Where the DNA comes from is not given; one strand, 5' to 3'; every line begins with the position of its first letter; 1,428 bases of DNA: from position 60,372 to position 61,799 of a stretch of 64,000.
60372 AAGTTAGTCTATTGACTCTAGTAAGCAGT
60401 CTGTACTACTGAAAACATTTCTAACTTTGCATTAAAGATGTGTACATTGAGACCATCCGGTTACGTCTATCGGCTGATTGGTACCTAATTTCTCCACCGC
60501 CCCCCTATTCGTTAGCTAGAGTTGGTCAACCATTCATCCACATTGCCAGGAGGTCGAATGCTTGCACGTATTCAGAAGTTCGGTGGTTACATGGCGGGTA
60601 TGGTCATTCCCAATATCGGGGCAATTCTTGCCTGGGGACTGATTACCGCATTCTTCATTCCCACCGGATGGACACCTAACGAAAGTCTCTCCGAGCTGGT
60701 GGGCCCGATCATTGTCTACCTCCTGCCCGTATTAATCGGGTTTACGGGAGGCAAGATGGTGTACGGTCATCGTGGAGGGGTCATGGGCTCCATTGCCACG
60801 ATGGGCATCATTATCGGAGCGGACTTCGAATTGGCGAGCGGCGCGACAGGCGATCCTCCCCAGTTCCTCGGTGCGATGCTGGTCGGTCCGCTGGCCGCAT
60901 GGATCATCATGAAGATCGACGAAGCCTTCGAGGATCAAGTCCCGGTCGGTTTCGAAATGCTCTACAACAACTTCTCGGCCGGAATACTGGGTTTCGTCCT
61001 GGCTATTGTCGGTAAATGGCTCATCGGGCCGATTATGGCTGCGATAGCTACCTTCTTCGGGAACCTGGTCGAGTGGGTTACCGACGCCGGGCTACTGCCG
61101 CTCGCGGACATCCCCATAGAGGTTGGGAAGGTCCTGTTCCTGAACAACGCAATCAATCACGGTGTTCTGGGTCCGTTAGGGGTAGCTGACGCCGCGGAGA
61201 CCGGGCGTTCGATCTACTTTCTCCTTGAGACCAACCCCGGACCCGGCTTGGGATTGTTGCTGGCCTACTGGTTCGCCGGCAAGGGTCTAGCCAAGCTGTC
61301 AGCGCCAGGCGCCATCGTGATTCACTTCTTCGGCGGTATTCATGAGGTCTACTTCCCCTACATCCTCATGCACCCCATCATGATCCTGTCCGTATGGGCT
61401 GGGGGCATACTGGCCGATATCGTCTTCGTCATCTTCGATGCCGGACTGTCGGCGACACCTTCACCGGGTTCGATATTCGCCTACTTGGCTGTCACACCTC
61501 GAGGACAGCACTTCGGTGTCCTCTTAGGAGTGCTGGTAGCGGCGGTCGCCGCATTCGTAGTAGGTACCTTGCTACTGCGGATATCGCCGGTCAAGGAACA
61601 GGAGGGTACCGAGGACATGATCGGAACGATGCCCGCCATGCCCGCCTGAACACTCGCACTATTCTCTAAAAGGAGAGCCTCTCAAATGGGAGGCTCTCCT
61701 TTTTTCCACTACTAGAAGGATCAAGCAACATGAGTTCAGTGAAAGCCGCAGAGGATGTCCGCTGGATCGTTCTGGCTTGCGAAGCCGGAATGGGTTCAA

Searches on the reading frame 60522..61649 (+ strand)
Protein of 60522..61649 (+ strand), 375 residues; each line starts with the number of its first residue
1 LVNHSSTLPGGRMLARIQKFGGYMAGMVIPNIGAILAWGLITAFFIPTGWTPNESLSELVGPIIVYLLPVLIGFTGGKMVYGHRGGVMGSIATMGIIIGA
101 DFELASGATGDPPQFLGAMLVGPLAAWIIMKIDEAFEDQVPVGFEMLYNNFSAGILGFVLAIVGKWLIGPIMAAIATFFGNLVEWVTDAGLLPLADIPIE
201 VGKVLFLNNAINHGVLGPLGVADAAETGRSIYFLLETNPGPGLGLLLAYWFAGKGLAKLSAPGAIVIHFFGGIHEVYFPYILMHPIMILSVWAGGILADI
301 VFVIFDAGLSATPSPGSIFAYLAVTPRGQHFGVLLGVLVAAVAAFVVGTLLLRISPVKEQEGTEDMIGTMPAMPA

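Call 47: search_protein_families(library=pfam, proteins=[window:60522-61649:+], max_evalue=0.001)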
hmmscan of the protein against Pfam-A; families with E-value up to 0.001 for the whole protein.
window:60522-61649:+ (375 aa): 1 family
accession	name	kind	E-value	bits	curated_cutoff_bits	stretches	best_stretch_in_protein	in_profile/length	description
PF02378.23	PTS_EIIC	-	3.9e-16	59.5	30.7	1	27-294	3-319/319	Phosphotransferase system, EIIC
